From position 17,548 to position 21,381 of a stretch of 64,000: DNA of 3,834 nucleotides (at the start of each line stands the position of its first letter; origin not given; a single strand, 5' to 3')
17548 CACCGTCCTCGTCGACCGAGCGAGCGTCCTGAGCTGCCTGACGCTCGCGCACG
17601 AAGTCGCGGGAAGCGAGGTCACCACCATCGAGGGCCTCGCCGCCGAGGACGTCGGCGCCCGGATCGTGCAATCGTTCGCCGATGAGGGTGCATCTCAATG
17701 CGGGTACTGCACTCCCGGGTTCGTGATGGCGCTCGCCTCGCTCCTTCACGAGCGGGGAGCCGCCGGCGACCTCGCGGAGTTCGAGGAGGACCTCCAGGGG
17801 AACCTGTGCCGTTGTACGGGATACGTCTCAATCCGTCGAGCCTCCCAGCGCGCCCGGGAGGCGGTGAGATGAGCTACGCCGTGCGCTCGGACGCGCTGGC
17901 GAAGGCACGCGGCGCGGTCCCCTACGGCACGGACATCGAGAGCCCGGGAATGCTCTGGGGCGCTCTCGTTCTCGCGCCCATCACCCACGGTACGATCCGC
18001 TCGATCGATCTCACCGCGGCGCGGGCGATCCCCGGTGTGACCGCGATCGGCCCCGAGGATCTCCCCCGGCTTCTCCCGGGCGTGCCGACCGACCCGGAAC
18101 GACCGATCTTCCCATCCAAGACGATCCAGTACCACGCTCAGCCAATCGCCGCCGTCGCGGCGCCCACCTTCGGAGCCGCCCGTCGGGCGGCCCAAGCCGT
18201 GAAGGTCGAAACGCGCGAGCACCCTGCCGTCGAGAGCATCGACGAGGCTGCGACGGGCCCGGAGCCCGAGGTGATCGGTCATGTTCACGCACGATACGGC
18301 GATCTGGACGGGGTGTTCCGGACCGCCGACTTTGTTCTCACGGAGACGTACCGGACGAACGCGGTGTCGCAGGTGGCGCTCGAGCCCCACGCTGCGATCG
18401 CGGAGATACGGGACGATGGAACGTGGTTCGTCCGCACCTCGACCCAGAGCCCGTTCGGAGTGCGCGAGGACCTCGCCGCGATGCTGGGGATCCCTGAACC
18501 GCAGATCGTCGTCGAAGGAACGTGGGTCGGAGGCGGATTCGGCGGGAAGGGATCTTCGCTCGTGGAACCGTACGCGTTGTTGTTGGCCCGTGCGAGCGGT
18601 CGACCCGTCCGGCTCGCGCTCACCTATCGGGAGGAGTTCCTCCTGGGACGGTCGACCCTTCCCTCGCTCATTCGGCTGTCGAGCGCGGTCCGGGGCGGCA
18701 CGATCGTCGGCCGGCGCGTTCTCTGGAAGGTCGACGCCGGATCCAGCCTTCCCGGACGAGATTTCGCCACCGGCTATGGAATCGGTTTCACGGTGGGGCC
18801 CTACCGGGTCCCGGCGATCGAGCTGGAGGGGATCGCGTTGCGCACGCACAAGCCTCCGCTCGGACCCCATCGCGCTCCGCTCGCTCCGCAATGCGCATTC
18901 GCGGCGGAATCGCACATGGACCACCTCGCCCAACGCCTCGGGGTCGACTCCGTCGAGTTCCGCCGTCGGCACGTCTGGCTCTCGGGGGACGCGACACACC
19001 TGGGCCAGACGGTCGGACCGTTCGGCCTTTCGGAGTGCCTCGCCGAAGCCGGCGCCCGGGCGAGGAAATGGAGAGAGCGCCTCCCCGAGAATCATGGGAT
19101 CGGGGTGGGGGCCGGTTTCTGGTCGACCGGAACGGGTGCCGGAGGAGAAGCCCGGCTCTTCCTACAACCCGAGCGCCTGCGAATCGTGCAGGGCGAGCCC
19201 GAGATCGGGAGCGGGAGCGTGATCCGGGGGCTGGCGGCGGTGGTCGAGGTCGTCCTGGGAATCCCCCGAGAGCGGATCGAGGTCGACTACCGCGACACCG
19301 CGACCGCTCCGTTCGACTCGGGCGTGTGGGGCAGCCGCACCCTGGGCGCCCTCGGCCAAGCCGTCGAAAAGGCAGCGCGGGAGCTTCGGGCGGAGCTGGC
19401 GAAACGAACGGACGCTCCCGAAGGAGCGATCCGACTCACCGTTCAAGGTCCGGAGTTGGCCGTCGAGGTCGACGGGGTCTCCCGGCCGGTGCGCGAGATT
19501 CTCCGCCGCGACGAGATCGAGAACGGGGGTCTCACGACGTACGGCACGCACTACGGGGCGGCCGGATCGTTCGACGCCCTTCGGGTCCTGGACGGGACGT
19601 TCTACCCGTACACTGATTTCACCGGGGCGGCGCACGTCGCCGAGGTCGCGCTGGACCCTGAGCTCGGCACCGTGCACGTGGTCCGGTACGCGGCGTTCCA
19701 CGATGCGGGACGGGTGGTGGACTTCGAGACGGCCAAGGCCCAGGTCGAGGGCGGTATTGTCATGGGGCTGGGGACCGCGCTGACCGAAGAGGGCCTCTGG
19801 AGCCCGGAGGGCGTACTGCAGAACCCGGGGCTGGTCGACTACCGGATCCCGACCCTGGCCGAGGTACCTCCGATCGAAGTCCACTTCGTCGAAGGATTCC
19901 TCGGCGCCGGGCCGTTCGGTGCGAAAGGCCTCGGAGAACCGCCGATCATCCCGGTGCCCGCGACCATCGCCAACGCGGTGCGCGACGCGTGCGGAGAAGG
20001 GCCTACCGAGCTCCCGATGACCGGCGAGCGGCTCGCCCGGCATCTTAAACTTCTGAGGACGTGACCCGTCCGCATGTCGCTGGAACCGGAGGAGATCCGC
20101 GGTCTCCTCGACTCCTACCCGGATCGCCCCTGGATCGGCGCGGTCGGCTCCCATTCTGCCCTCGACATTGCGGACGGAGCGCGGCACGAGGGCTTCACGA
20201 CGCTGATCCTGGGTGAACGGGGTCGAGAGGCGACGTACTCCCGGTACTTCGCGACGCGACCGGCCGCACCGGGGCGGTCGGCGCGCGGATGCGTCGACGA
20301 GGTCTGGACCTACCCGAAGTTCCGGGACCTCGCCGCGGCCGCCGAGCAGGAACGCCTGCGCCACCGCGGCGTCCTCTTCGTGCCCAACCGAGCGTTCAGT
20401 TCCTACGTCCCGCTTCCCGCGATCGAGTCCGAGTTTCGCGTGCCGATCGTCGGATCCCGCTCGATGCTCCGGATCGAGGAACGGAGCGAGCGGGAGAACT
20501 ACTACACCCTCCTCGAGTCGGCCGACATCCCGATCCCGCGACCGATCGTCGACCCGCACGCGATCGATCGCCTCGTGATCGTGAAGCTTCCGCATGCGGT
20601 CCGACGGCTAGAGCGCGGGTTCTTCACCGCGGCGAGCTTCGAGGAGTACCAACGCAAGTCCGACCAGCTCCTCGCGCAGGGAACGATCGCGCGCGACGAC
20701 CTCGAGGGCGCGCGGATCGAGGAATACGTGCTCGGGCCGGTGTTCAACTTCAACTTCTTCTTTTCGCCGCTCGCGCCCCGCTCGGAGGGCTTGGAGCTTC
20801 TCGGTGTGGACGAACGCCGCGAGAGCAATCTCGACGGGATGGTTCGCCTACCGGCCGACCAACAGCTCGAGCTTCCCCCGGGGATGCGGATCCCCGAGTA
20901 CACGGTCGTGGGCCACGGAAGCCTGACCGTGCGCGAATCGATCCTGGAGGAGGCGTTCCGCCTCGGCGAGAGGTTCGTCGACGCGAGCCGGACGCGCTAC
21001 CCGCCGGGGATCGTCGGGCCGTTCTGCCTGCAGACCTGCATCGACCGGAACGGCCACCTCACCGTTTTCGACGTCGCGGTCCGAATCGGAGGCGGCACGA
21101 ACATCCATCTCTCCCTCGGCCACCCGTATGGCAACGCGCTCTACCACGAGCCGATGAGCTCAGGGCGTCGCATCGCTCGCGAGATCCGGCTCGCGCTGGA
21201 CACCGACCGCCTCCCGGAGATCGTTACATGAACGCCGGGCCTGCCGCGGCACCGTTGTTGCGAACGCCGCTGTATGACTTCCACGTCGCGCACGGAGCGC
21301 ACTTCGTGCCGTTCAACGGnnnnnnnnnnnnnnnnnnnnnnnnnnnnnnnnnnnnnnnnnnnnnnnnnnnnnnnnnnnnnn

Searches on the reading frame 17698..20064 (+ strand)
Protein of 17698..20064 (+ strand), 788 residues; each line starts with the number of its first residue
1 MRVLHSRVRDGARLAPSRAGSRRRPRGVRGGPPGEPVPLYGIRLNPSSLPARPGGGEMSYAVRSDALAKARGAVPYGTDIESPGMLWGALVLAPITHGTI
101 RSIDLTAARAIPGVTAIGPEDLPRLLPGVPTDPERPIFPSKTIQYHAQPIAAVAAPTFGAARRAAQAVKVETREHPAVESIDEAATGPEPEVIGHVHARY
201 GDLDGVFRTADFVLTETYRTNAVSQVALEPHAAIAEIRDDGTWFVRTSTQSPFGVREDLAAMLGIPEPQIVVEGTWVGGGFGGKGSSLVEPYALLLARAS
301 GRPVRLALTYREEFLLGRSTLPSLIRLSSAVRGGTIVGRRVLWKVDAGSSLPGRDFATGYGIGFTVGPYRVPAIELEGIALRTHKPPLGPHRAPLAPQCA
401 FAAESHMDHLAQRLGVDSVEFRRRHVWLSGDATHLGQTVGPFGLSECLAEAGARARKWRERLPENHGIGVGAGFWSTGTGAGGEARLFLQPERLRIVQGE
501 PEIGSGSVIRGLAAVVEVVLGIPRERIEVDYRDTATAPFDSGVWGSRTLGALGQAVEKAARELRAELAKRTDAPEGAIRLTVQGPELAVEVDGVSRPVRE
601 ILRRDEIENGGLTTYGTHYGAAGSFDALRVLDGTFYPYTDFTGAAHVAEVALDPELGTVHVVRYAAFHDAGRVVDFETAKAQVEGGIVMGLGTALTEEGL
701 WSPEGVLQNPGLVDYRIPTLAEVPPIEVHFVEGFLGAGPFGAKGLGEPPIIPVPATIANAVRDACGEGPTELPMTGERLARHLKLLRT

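Call 46: search_protein_families(library=pfam, proteins=[window:17698-20064:+], max_evalue=0.001)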
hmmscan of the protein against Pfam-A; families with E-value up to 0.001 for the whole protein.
window:17698-20064:+ (788 aa): 3 families
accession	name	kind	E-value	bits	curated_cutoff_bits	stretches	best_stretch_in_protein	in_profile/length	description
PF02738.23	MoCoBD_1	-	2.2e-57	194.4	27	1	195-424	11-242/244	Molybdopterin cofactor-binding domain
PF20256.3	MoCoBD_2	-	6.2e-46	157.6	27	1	456-724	12-283/283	Molybdopterin cofactor-binding domain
PF01315.27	Ald_Xan_dh_C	-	6.5e-19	68.7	31.3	1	72-175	2-109/110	Aldehyde oxidase and xanthine dehydrogenase, a/b hammerhead domain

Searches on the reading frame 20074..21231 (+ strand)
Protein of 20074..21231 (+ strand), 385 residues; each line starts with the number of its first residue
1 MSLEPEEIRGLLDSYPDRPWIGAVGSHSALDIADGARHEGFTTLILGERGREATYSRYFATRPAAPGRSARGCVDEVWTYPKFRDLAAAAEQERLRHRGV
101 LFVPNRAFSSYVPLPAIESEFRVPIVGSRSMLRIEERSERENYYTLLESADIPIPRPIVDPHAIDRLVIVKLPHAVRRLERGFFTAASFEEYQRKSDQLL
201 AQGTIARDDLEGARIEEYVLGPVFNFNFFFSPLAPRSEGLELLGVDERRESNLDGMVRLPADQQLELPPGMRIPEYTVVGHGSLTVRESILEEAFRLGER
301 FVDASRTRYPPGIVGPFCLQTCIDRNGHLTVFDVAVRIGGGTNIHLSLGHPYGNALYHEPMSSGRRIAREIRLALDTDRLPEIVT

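Call 46: search_protein_families(library=pfam, proteins=[window:20074-21231:+], max_evalue=0.001)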
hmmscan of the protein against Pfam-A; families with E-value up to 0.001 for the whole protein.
window:20074-21231:+ (385 aa): 2 families
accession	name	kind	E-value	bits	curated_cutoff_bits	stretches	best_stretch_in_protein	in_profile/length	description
PF06973.17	DUF1297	-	2.8e-72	242.7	23.8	1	191-385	1-188/188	Domain of unknown function (DUF1297)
PF06849.18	DUF1246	-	2.8e-35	121.4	25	1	21-157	1-121/122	Protein of unknown function (DUF1246)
